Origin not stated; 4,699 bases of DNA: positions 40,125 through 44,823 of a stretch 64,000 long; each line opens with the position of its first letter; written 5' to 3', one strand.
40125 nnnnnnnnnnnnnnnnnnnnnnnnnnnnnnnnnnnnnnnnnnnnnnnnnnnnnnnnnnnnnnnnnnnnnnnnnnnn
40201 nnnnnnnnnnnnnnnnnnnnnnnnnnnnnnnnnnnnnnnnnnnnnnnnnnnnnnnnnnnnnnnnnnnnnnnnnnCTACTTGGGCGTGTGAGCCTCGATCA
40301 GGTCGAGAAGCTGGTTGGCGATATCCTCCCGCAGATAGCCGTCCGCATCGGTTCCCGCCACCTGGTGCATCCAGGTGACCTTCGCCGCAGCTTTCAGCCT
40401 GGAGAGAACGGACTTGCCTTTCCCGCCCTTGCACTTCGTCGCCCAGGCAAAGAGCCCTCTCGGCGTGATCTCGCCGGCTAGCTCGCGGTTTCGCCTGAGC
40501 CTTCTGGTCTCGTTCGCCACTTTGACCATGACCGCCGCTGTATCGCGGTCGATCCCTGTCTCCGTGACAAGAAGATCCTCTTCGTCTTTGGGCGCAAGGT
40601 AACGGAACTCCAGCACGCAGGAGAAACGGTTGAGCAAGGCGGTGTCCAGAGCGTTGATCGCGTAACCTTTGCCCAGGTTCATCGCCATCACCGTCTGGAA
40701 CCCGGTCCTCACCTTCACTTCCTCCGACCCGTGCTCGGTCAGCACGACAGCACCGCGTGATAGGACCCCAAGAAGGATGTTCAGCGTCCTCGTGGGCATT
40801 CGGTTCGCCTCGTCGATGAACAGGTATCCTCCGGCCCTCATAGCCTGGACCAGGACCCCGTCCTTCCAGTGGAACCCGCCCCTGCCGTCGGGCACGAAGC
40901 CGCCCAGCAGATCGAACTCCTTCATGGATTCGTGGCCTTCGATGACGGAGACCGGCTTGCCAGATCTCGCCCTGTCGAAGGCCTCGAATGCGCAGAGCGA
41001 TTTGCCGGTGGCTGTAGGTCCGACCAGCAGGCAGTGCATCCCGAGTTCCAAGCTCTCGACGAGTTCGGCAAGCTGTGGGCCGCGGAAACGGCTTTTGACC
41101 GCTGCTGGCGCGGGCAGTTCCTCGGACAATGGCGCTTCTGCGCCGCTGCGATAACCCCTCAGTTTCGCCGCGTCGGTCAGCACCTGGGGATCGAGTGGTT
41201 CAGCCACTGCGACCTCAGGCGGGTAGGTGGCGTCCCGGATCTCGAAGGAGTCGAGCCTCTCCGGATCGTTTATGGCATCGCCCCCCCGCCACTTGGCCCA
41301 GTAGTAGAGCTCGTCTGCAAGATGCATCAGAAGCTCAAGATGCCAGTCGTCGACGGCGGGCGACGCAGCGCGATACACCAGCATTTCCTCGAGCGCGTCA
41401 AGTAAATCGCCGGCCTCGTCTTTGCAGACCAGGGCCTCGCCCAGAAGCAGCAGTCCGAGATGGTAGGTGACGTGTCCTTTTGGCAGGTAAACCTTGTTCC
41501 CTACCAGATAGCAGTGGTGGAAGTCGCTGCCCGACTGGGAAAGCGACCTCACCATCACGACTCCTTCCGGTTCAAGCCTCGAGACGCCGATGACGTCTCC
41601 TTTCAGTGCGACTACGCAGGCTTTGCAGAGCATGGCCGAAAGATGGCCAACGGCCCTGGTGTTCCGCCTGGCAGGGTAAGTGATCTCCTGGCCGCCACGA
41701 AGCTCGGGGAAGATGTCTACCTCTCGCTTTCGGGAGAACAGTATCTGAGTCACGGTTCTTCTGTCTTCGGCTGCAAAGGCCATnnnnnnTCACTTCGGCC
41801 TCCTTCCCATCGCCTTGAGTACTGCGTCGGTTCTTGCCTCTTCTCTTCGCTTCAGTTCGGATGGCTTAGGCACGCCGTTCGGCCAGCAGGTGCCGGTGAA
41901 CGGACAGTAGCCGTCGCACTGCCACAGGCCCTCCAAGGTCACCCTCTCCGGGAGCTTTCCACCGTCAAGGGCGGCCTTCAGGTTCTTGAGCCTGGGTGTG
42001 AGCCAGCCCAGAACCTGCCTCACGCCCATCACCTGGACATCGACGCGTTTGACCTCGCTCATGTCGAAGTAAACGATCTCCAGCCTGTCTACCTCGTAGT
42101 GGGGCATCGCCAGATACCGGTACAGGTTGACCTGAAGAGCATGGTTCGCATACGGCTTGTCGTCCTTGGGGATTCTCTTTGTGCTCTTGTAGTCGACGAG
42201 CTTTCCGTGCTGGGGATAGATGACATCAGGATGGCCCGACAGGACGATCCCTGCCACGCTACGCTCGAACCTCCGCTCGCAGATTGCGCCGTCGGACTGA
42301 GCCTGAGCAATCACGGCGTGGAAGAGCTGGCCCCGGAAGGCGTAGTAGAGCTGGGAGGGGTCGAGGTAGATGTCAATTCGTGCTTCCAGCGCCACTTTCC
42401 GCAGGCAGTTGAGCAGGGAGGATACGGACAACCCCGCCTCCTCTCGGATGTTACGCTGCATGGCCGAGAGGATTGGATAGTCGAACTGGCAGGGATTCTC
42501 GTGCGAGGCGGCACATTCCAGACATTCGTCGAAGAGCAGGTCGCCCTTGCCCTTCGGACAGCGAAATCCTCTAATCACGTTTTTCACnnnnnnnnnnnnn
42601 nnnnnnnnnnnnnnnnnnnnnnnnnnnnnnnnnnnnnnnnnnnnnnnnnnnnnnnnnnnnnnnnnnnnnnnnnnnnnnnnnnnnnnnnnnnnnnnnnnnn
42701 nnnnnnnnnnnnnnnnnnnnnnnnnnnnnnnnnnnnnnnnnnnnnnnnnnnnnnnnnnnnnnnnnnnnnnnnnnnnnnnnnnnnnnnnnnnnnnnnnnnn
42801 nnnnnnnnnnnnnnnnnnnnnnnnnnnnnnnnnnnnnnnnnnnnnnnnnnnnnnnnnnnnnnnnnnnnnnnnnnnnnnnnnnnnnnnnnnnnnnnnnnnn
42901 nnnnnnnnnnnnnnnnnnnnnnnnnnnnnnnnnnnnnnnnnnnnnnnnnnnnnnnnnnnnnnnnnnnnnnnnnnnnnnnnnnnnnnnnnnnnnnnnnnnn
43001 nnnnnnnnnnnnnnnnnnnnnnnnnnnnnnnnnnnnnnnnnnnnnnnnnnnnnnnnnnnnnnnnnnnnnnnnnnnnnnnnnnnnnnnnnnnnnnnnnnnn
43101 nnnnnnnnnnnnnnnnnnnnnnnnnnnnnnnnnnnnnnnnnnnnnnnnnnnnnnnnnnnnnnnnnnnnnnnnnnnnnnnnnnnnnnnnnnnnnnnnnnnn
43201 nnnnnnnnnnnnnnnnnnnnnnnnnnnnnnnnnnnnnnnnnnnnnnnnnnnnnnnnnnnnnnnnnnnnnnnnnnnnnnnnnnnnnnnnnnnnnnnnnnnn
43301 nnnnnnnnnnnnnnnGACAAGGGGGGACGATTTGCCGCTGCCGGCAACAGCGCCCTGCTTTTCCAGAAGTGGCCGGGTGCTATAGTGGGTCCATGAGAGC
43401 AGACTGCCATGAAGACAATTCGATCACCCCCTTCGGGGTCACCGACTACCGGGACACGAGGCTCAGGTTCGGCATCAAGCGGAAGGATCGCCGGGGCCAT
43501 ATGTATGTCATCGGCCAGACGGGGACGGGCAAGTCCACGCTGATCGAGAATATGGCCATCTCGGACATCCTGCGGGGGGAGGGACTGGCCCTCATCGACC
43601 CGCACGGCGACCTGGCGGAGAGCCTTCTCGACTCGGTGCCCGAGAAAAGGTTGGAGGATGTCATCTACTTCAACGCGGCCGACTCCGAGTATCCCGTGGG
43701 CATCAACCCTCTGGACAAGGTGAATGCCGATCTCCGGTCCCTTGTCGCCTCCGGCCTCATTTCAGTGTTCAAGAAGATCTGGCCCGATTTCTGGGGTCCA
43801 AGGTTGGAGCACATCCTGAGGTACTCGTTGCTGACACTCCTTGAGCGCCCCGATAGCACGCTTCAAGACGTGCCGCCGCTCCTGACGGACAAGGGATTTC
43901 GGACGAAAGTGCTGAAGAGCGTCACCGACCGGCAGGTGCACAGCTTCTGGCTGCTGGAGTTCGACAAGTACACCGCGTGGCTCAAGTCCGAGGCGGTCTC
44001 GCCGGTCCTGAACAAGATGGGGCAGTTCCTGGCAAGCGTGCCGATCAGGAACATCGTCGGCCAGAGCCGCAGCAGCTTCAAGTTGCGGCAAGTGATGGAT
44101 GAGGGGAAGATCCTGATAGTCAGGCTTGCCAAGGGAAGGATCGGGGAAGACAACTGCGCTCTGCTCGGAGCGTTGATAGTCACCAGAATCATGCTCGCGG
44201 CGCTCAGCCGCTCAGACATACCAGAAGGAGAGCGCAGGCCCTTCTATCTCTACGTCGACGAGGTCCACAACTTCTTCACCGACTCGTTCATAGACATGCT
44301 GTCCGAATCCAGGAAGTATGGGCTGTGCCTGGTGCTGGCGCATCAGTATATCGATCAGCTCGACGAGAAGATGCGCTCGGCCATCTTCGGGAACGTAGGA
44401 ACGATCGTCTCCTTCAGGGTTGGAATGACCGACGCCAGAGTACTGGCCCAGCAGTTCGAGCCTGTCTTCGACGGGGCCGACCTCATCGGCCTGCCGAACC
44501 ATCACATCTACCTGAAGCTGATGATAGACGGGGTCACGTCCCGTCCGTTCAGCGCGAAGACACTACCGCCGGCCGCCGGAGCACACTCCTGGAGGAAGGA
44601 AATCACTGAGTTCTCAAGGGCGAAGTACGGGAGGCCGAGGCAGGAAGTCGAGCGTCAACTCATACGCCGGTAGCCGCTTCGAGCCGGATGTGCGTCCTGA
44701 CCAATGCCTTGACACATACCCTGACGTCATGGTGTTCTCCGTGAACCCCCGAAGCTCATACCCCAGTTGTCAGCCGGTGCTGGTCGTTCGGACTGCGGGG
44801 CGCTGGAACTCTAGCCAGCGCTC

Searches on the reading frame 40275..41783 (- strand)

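Call 9: search_protein_families(library=pfam, proteins=[window:40275-41783:-], max_evalue=0.01)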
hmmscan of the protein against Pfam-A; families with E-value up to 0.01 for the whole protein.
window:40275-41783:- (502 aa): 5 families
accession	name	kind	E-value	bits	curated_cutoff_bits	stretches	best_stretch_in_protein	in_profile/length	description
PF07728.20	AAA_5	-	9.5e-19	68.2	22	1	250-387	1-139/139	AAA domain (dynein-related subfamily)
PF01078.27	Mg_chelatase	-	1.3e-05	25.2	20.3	1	284-372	82-160/207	Magnesium chelatase, subunit ChlI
PF08406.16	CbbQ_C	-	1.9e-05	25.2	20.6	1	401-455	1-54/85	CbbQ/NirQ/NorQ C-terminal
PF00158.32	Sigma54_activat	-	0.00014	22.1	20.2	1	246-358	20-135/168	Sigma-54 interaction domain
PF13191.12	AAA_16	-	0.0088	17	32.6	0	237-283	8-58/167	AAA ATPase domain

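Call 30: search_protein_families(library=padloc, proteins=[window:40275-41783:-], max_evalue=0.001)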
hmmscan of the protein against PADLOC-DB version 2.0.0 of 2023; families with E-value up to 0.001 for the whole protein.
window:40275-41783:- (502 aa): 0 families

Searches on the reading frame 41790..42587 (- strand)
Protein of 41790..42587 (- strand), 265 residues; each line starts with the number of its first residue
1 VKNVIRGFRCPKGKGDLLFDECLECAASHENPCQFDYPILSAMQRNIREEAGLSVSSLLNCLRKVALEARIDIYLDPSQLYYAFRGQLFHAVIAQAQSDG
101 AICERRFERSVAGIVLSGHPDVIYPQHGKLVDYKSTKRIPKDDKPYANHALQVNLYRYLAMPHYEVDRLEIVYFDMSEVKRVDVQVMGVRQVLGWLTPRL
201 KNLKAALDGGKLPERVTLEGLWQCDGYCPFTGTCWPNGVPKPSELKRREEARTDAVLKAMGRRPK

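Call 70: search_protein_families(library=pfam, proteins=[window:41790-42587:-], max_evalue=0.05)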
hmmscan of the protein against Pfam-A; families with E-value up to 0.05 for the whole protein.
window:41790-42587:- (265 aa): 1 family
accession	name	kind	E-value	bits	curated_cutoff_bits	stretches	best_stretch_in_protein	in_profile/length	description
PF12705.13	PDDEXK_1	-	3.7e-10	40.6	22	1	107-234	119-246/247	PD-(D/E)XK nuclease superfamily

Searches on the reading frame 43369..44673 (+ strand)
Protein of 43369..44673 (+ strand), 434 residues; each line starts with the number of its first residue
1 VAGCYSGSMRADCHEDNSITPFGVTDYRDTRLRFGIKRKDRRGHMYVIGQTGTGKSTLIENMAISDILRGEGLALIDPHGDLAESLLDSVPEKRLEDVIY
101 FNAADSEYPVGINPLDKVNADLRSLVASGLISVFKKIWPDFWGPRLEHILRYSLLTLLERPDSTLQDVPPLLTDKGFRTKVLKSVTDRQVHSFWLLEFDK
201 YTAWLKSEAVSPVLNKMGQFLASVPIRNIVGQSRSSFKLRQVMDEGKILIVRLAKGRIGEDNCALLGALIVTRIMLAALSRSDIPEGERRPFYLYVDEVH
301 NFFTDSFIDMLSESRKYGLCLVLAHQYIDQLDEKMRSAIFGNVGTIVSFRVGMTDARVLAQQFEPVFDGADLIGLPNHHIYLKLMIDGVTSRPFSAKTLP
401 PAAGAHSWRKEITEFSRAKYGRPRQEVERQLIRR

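Call 9: search_protein_families(library=pfam, proteins=[window:43369-44673:+], max_evalue=0.01)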
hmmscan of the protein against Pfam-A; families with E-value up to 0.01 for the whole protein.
window:43369-44673:+ (434 aa): 7 families
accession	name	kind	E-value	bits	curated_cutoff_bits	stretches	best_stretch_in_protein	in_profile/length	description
PF10412.15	TrwB_AAD_bind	-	1.1e-10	41.4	20.5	1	40-351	13-310/387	Type IV secretion-system coupling protein DNA-binding domain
PF12696.13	TraG-D_C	-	9.9e-07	29.2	22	1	291-352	1-67/126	TraM recognition site of TraD and TraG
PF13401.12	AAA_22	-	0.00017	22.3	27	1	40-62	3-25/130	AAA domain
PF01935.23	DUF87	-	0.00038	21.1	23.2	1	42-114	23-89/220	Helicase HerA, central domain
PF02534.20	T4SS-DNA_transf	-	0.00056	19.3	20.1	0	38-123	44-122/468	Type IV secretory system Conjugative DNA transfer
PF13191.12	AAA_16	-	0.0014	19.6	32.6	0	38-63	20-45/167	AAA ATPase domain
PF13555.12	AAA_29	-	0.003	17.7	27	1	40-61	20-41/61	P-loop containing region of AAA domain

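Call 30: search_protein_families(library=padloc, proteins=[window:43369-44673:+], max_evalue=0.001)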
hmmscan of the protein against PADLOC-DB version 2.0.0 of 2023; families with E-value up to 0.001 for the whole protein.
window:43369-44673:+ (434 aa): 4 families
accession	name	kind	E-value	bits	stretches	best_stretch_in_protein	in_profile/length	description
PDLC04140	mad8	-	6.6e-16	56.7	1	33-338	17-244/314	mads_8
PDLC04103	HerA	-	9.4e-06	22.2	0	297-351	459-509/579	-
PDLC04105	HerA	-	4.9e-05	20.1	0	44-86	168-211/576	-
PDLC01055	HerA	-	0.00011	19.2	1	42-68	157-183/532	Type III coevolved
